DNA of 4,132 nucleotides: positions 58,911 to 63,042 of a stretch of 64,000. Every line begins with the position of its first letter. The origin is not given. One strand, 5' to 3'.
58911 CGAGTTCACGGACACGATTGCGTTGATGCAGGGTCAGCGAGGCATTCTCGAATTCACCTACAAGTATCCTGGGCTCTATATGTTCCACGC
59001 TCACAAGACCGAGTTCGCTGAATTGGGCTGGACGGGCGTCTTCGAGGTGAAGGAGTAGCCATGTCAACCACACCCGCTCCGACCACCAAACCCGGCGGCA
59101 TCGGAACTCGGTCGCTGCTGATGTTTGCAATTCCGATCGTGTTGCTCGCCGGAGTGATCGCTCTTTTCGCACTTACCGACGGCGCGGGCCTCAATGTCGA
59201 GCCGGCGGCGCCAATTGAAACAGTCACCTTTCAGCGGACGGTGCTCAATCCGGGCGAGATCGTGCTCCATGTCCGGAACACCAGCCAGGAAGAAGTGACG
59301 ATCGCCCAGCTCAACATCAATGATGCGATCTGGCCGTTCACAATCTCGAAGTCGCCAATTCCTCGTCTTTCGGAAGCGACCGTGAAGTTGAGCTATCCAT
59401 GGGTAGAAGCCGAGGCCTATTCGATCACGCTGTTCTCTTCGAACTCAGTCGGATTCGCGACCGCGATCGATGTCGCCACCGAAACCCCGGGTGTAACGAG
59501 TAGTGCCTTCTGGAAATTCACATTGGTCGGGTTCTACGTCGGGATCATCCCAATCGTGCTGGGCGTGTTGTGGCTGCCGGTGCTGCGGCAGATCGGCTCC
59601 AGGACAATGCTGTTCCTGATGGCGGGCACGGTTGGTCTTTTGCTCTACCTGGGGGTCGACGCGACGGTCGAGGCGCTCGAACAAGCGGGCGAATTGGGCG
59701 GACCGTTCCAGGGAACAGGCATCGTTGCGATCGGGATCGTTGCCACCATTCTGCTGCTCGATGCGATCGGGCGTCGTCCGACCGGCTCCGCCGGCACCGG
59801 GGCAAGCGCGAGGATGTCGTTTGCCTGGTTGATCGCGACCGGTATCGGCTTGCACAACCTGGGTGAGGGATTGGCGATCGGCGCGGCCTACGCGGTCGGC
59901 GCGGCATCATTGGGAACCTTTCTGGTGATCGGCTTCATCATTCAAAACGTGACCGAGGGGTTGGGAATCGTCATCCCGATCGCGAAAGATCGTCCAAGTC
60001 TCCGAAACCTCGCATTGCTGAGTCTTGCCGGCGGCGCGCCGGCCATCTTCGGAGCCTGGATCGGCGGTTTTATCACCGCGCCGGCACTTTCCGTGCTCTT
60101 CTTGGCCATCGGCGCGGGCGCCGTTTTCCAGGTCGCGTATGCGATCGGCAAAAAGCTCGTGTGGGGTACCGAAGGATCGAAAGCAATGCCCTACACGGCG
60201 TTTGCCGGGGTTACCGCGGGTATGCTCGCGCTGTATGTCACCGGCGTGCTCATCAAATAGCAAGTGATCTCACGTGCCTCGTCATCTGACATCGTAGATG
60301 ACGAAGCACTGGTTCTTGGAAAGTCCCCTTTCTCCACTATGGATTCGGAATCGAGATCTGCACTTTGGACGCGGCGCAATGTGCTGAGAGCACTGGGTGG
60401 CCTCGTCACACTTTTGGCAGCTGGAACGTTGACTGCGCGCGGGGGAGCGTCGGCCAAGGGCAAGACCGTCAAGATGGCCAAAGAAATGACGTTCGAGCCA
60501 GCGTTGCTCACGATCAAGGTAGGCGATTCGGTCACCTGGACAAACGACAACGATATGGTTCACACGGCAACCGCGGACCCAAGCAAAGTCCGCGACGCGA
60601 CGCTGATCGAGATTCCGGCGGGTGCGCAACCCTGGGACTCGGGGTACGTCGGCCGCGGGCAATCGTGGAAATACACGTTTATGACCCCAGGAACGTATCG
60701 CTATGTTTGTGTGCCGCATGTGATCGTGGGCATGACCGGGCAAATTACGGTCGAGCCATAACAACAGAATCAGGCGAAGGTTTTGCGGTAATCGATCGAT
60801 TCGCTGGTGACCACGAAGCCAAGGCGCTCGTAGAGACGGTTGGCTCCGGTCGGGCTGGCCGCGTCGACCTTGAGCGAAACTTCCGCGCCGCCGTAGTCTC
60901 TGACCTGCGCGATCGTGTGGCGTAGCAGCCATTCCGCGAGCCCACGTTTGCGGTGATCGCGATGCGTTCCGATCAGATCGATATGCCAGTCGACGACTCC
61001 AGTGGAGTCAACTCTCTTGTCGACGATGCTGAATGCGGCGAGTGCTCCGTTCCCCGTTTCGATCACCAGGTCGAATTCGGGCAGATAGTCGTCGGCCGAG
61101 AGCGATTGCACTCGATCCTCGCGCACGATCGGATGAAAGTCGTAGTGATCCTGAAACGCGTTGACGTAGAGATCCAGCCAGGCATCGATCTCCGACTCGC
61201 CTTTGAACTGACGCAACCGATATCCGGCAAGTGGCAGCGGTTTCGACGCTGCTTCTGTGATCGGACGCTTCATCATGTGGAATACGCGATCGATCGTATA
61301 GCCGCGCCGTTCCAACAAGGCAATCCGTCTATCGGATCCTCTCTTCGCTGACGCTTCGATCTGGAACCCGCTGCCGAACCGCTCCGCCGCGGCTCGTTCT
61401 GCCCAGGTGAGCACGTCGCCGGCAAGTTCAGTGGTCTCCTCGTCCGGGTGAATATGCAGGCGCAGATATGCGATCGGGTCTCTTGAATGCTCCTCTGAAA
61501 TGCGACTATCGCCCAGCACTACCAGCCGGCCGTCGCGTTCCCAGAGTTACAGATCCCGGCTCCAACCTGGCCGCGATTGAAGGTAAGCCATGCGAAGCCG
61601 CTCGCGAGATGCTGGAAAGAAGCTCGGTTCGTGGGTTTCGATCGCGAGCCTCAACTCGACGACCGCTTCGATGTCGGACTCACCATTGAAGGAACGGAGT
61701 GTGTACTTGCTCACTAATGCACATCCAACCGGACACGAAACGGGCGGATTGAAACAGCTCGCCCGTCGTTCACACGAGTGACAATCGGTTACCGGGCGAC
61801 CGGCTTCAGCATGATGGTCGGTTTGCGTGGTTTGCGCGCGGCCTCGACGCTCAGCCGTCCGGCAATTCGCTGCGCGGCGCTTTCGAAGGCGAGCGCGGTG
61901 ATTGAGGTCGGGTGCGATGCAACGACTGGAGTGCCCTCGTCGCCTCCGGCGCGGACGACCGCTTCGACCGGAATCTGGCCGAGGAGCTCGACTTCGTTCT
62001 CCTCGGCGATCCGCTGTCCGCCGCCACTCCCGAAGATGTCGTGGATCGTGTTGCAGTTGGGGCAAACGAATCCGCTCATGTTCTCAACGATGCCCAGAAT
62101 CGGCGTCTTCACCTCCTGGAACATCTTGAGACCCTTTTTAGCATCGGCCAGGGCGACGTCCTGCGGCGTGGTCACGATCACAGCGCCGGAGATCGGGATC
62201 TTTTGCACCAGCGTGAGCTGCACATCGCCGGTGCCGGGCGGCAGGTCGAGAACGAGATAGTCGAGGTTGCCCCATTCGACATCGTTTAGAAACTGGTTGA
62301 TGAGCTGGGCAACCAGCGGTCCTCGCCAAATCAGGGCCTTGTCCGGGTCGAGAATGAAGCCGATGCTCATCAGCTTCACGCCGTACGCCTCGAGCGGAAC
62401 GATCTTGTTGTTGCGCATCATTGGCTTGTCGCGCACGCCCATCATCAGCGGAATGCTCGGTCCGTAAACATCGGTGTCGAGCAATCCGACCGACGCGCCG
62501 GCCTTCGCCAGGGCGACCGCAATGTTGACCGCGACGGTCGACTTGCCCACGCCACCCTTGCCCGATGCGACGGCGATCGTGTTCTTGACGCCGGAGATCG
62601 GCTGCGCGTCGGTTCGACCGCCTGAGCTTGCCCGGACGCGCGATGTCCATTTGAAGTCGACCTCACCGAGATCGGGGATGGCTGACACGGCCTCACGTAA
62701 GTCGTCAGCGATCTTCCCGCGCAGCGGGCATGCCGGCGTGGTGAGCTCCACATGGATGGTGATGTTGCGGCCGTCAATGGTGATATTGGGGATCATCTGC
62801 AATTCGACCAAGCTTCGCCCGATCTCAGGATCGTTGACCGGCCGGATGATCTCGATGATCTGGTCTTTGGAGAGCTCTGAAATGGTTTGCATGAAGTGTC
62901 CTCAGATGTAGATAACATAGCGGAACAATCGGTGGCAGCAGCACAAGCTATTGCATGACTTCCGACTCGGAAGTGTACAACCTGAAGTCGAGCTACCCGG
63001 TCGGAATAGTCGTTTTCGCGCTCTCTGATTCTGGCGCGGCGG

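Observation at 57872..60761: Metal-repressed Tat multicopper oxidase-ZIP-cupredoxin operon: candidate redox-coupled Mn/Fe uptake system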

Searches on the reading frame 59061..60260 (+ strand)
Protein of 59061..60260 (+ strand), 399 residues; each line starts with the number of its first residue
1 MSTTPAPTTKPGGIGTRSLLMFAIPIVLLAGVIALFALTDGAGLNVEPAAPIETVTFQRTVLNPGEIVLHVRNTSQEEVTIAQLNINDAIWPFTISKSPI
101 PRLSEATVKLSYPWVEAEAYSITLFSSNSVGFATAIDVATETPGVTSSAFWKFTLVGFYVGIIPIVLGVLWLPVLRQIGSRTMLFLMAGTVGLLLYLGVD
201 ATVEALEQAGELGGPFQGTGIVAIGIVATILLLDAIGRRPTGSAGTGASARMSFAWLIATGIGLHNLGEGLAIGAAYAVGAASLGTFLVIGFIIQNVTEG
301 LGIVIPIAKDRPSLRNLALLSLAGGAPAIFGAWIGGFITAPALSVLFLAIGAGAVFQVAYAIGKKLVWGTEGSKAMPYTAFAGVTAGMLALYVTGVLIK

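Call 3: search_protein_families(library=pfam, proteins=[window:59061-60260:+], max_evalue=0.01)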
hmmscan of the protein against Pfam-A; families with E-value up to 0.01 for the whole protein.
window:59061-60260:+ (399 aa): 1 family
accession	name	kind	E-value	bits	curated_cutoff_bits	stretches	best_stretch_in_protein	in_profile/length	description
PF02535.28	Zip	-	1.6e-05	24.8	35.1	1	248-340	171-260/323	ZIP Zinc transporter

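Call 6: search_protein_families(library=ncbifam, proteins=[window:59061-60260:+], max_evalue=0.01)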
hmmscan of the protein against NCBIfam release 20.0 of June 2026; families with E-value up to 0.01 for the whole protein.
window:59061-60260:+ (399 aa): 1 family
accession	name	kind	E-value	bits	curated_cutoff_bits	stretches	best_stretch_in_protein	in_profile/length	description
NF003243.0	PRK04201.1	equivalog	1.8e-07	30.7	252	1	254-398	122-265/266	zinc transporter ZupT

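Call 10: find_homologous_proteins(query=window:59061-60260:+)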
Query window:59061-60260:+ (399 aa): 7422 proteins with E <= 0.001 among 8000 candidates; the best 120 are listed.
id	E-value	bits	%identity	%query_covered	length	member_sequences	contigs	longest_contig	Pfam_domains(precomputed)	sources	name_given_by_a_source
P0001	2.8e-245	831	100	100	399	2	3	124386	PF02535.29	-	-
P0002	1.6e-213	727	86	100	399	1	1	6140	PF02535.29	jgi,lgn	jgi:ZIP family zinc transporter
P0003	2.8e-177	608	72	100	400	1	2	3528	PF02535.29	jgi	jgi:ZIP family zinc transporter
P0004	1.3e-170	586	72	93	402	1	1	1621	PF02535.29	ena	-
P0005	2.7e-169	581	71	93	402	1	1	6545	PF02535.29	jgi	jgi:zinc transporter, ZIP family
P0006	6.4e-169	580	72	93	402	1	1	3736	PF02535.29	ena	-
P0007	1.4e-168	579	71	93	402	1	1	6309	PF02535.29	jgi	jgi:zinc transporter, ZIP family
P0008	2.1e-168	578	72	93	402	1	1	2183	PF02535.29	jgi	-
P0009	5.8e-168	577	72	93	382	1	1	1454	PF02535.29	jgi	-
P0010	9.0e-168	576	71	93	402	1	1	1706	PF02535.29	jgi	jgi:ZIP family zinc transporter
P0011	1.5e-164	566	69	93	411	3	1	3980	-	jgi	-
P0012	2.9e-163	562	69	96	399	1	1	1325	-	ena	-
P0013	3.4e-163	561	69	100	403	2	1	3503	PF02535.29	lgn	-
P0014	4.1e-163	561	68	100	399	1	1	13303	PF02535.29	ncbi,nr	ncbi:MAG TPA: hypothetical protein VLA19_30155 [Herpetosiphonaceae bacterium]|nr:hypothetical protei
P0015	7.0e-163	560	70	96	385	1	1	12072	PF02535.29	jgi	jgi:zinc transporter ZupT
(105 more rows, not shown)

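Call 14: find_related_loci(query=A1, collection=genome_contigs, flank=6000)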
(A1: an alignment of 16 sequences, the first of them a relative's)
Query A1 (399 aa) in genome_contigs; peptide patterns used: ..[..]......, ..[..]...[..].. (x = any residue, [..] = any of these).
600 stretches matched a pattern (row limit reached: there are more); 593 encode a relative of the query (tblastn E <= 1e-3); the best 80 are kept; 80 distinct loci.
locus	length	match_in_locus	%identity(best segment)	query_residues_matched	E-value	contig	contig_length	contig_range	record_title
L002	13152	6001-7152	65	16-399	6e-154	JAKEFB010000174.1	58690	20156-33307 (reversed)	MAG: Chloroflexota bacterium isolate PMV_2.24 PMV_2.24.k101_1648708, whole genome shotgun sequence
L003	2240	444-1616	65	11-399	5e-159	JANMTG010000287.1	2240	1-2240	MAG: Gemmatimonadota bacterium isolate SOY_29_metabat_26 SOY_29_k141_3234820, whole genome shotgun sequence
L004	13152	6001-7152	63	17-399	8e-147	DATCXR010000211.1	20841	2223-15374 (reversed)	MAG TPA_asm: Gemmatimonadaceae bacterium isolate SMAG_U7444 k141_736613, whole genome shotgun sequence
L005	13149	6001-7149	61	17-399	3e-146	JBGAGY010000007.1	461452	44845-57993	MAG: Anaerolineales bacterium isolate MAG_MBR_H125.91 MBRH125-91_opera_contig_142, whole genome shotgun sequence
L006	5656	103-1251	60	17-399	2e-146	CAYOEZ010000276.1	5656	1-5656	MAG TPA_asm: uncultured Ktedonobacterales bacterium isolate SRP302447_co2_76 genome assembly, contig: NODE_40539_length_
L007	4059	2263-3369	65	32-399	7e-149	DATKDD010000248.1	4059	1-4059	MAG TPA_asm: Gemmatimonadaceae bacterium isolate SMAG_U14463 k141_1666297, whole genome shotgun sequence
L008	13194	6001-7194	63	2-399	3e-138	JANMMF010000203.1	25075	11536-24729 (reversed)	MAG: Gemmatimonadota bacterium isolate OTE_58_metabat_549 OTE_58_k141_6703322, whole genome shotgun sequence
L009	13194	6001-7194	56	1-399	4e-138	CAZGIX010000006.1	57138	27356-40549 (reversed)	MAG TPA_asm: uncultured Anaerolineaceae bacterium isolate binchicken_co259_18 genome assembly, contig: NODE_146_length_5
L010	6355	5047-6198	57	16-399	2e-136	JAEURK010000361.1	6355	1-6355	MAG: Anaerolineales bacterium isolate new MAG-275 k141_3006863, whole genome shotgun sequence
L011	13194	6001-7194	55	2-399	8e-132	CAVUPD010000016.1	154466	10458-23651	MAG: uncultured Chloroflexia bacterium isolate MFD05942.bin.2.115 genome assembly, contig: contig_39970, whole genome sh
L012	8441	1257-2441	57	2-399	5e-131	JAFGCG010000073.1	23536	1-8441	MAG: Anaerolineales bacterium isolate Zod_Metabat.109 k87_4920661, whole genome shotgun sequence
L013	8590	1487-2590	58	31-399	1e-130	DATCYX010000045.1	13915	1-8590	MAG TPA_asm: Anaerolineales bacterium isolate SMAG_U55 k141_165093, whole genome shotgun sequence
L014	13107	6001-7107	56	30-399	7e-129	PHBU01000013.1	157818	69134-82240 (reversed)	MAG: Chloroflexi bacterium HGW-Chloroflexi-6 bjp_ig2157_scaffold_43, whole genome shotgun sequence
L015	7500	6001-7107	57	30-399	2e-128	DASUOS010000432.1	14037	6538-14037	MAG TPA_asm: Anaerolineales bacterium isolate SMAG_U1634 k141_1469783, whole genome shotgun sequence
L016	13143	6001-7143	54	18-399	2e-128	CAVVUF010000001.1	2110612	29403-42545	MAG: uncultured Chloroflexia bacterium isolate MFD02979.bin.2.57 genome assembly, contig: contig_10749, whole genome sho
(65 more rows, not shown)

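Call 35: search_solved_structures(query=window:59061-60260:+, max_evalue=0.01, show_alignments=1)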
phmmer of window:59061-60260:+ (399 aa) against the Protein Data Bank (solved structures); distinct sequences matched with E-value up to 0.01: 5.
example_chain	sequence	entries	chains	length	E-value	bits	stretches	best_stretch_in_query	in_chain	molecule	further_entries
5tsa_A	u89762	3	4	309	2.9e-10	43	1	152-370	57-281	Membrane protein | Putative membrane protein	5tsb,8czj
8ght_A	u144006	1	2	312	3.2e-10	42.8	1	152-370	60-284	Putative membrane protein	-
7z6m_A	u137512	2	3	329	3.5e-10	42.7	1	152-370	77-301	Putative membrane protein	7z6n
8j1m_A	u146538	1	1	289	1.1e-09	41.1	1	153-387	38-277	Putative membrane protein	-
6pgi_A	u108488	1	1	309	6.9e-09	38.4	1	152-370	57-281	BbZIP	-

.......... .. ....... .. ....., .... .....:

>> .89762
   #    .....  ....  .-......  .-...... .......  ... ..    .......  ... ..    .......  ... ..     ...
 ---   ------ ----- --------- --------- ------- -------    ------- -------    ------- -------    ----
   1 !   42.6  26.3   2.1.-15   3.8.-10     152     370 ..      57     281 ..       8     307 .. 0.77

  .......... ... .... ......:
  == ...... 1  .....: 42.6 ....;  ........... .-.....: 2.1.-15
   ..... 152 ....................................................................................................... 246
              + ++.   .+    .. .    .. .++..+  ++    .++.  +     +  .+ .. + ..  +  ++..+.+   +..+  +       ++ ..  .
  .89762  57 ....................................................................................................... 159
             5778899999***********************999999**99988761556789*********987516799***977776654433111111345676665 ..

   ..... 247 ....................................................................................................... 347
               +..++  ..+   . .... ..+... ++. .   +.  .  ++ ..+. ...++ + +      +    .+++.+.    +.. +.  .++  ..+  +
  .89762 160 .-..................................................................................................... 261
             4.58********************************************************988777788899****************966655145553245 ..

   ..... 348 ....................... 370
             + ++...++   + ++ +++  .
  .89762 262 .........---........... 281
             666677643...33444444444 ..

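Call 51: predict_structure(alignment_id=A1)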
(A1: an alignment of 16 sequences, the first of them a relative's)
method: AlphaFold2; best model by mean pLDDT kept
length: 399 residues; sequences in the alignment: 16
mean_pLDDT: 54.7   pTM: 0.50
mean pLDDT of the five models: 54.7, 51.1, 48.3, 46.4, 45.0
residues with pLDDT >= 90: 0; 70-90: 75; 50-70: 137; < 50: 187
segments of 3 or more residues with pLDDT < 50: 1-14, 42-63, 115-120, 129-144, 179-182, 187-245, 339-369, 371-399
pLDDT, mean of each block of 10 residues (from residue 1): 37 53 65 62 45 30 58 67 58 70 73 52 54 42 54 74 73 59 48 44 40 33 39 40 53 71 68 61 56 64 67 81 80 65 47 46 44 40 37 32
secondary structure, 60 per line:
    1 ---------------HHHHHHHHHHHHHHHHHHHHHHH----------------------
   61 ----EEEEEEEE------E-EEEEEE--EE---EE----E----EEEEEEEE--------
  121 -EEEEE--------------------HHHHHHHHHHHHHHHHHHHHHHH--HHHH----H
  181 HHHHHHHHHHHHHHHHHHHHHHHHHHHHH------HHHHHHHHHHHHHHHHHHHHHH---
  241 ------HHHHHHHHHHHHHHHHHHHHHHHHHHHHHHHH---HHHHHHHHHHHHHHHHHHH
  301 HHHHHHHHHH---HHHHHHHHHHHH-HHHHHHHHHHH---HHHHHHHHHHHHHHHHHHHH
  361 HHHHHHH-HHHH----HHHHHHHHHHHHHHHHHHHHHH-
elements in order: H16-38 E65-72 E81-86 E105-112 E122-126 H147-169 H172-175 H180-209 H216-237 H247-278 H282-310 H314-325 H327-337 H341-367 H369-372 H377-398

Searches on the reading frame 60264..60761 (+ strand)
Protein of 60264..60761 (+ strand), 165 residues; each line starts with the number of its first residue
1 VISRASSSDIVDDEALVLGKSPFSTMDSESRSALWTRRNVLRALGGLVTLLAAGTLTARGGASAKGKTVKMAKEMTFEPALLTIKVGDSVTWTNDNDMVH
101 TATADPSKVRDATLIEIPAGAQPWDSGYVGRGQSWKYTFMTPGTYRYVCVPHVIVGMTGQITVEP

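Call 3: search_protein_families(library=pfam, proteins=[window:60264-60761:+], max_evalue=0.01)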
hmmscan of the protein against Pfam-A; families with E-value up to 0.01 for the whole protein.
window:60264-60761:+ (165 aa): 1 family
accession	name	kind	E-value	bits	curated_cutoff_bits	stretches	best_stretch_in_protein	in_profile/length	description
PF00127.26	Copper-bind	-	3e-16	60.1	21.2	1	70-164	7-99/99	Copper binding proteins, plastocyanin/azurin family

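Call 6: search_protein_families(library=ncbifam, proteins=[window:60264-60761:+], max_evalue=0.01)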
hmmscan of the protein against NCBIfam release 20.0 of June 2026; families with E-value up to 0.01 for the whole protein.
window:60264-60761:+ (165 aa): 4 families
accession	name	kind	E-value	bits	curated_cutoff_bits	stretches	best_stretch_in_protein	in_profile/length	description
TIGR02656.1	cyanin_plasto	equivalog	6.2e-15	55.4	87.85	1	74-164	11-99/99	plastocyanin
TIGR02657.1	amicyanin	equivalog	2.1e-10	40.9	110.2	1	69-164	1-83/83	amicyanin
TIGR02375.1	pseudoazurin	equivalog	1.8e-09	37.3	109.85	1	73-163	8-86/116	pseudoazurin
TIGR03102.1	halo_cynanin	subfamily_domain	2.3e-08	34.1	93.8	1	73-164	35-115/115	halocyanin domain-containing protein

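Call 50: search_solved_structures(query=window:60339-60761:+, max_evalue=0.001, show_alignments=2)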
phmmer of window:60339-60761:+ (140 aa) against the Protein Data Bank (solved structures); distinct sequences matched with E-value up to 0.001: 59.
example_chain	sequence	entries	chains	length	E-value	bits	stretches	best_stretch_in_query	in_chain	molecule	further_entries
1pcs_A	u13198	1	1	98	1e-11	48.2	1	43-139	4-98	PLASTOCYANIN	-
1m9w_A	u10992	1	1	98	5.9e-11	45.8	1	43-139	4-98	plastocyanin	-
1j5c_A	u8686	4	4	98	1e-10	45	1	43-138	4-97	PLASTOCYANIN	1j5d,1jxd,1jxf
2w88_A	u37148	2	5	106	7.4e-10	42.2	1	44-139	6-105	PLASTOCYANIN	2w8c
1baw_A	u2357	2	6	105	7.6e-10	42.2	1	50-139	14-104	PLASTOCYANIN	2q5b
3cvb_A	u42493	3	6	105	1.1e-09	41.7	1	50-139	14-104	Plastocyanin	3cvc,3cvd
4r0o_A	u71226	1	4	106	1.4e-09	41.3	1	44-139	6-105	Plastocyanin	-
1bxu_A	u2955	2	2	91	4.5e-09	39.7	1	50-138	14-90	PLASTOCYANIN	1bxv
3bqv_A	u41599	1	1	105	7.7e-09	38.9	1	50-139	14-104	Plastocyanin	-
1pla_A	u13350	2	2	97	2.2e-08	37.5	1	50-138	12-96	PLASTOCYANIN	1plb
6hbe_A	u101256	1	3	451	3.9e-08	36.6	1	43-129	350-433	Copper-containing nitrite reductase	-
9cck_A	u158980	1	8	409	1.3e-07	34.9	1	51-134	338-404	Copper-containing nitrite reductase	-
1byp_A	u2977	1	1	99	1.7e-07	34.6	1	50-138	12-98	PROTEIN (PLASTOCYANIN)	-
1byo_A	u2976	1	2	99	1.9e-07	34.4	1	50-138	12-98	PROTEIN (PLASTOCYANIN)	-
2gim_A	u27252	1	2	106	4e-07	33.3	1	50-138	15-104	Plastocyanin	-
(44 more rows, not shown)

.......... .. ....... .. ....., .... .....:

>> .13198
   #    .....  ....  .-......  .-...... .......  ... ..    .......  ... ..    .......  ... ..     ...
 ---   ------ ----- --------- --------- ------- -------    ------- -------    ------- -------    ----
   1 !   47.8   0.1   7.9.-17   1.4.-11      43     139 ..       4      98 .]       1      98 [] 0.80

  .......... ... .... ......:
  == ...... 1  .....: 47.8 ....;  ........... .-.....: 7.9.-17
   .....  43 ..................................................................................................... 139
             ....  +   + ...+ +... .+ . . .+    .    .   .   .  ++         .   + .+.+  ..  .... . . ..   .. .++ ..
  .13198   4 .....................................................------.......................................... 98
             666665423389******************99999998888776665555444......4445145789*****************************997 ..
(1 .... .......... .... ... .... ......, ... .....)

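Call 77: find_homologous_proteins(query=window:60339-60761:+, max_evalue=1e-10)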
Query window:60339-60761:+ (140 aa): 7 proteins with E <= 1e-10 among 92 candidates.
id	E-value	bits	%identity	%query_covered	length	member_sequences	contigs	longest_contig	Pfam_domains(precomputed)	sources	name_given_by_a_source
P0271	4.5e-87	307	99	100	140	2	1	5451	PF00127.27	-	-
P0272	6.2e-47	177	57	99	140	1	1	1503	PF00127.27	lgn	-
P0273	1.8e-25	107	47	81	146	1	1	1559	PF00127.27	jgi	-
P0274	2.3e-25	107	49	74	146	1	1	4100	PF00127.27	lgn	-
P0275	6.6e-24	102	51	74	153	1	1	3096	PF00127.27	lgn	-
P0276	4.2e-20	90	43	69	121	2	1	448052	PF00127.27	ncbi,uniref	ncbi:plastocyanin/azurin family copper-binding protein [Rhodospirillaceae bacterium SYSU D60014]|uni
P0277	3.4e-12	64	41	74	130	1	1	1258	PF00127.27,PF13473.13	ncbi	-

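Call 78: find_encoding_contigs(protein=P0274, flank=4000, max_places=3)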
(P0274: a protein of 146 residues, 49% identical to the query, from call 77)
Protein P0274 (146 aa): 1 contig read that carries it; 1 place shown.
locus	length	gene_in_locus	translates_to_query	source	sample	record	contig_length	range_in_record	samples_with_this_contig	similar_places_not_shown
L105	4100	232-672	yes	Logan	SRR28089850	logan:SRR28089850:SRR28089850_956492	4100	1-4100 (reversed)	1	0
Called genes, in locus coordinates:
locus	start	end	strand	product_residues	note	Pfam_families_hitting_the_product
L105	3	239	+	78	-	?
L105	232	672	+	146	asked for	PF00127:Copper-bind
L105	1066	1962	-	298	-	PF01734:Patatin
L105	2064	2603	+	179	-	PF04542:Sigma70_r2, PF08281:Sigma70_r4_2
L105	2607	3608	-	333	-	PF11376:DUF3179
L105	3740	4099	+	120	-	?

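Call 79: find_encoding_contigs(protein=P0275, flank=4000, max_places=3)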
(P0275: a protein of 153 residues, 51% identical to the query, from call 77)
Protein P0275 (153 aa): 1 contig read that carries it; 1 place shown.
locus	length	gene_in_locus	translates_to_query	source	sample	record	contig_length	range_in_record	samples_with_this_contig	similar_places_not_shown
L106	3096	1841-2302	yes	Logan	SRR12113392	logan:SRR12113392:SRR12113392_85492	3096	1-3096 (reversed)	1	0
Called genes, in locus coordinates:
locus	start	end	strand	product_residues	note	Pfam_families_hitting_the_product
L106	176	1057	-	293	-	PF00581:Rhodanese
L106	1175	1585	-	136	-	-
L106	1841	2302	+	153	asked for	PF00127:Copper-bind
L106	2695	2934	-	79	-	PF04945:YHS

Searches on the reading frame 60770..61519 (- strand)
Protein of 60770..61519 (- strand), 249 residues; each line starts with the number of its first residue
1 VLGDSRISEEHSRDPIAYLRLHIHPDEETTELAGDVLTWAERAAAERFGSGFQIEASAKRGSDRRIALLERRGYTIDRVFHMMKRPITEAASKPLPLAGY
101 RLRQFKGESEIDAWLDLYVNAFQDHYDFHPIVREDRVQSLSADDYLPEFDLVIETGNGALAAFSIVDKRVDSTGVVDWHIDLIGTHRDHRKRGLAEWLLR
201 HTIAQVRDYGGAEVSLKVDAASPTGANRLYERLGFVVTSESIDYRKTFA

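Call 3: search_protein_families(library=pfam, proteins=[window:60770-61519:-], max_evalue=0.01)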
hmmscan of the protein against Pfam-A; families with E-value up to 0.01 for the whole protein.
window:60770-61519:- (249 aa): 5 families
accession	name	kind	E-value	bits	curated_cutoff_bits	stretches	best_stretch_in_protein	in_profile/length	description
PF00583.31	Acetyltransf_1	-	1e-10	42.3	20.7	1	146-235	31-116/116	Acetyltransferase (GNAT) family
PF13508.13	Acetyltransf_7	-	5.8e-09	36.6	27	1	162-236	16-83/84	Acetyltransferase (GNAT) domain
PF13673.13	Acetyltransf_10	-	4.8e-07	30.2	23.6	1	179-241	53-113/128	Acetyltransferase (GNAT) domain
PF08445.16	FR47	-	1.4e-05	25.5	22.1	1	182-238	26-80/86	FR47-like protein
PF13527.13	Acetyltransf_9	-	2.3e-05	24.8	25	1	108-235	7-124/127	Acetyltransferase (GNAT) domain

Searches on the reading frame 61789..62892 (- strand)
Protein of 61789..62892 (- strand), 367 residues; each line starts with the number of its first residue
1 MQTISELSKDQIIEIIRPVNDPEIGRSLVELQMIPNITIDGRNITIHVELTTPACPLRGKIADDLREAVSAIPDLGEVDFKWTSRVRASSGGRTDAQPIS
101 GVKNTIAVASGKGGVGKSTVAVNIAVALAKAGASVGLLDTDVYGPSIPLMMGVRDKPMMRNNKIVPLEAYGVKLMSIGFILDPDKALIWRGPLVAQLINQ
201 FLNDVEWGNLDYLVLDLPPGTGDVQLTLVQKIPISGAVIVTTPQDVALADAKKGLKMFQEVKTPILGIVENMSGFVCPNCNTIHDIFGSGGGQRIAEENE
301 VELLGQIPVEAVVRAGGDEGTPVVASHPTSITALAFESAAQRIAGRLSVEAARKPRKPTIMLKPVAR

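Call 73: search_protein_families(library=pfam, proteins=[window:61789-62892:-], max_evalue=0.001)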
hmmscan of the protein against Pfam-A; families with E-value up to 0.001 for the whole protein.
window:61789-62892:- (367 aa): 7 families
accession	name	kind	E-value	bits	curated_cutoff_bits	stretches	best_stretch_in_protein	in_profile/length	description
PF10609.15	ParA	-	3.3e-104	348.1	27.1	1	102-343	2-245/246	NUBPL iron-transfer P-loop NTPase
PF01883.24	FeS_assembly_P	-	3.4e-19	69.3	23.5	1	9-78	1-71/73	Iron-sulfur cluster assembly protein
PF01656.29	CbiA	-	6.1e-13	49.3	25.4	1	106-272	1-82/125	CobQ/CobB/MinD/ParA nucleotide binding domain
PF13614.12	AAA_31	-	1.3e-09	38.7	27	1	104-142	2-40/177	AAA domain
PF09140.17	MipZ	-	7.9e-09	35.6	20.7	1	105-166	2-63/262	ATPase MipZ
PF02374.21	ArsA_ATPase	-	1.9e-05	24.5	24.3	1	108-141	5-38/305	Anion-transporting ATPase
PF00142.24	Fer4_NifH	-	0.00013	21.9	25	0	110-152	6-48/271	4Fe-4S iron sulfur cluster binding proteins, NifH/frxC family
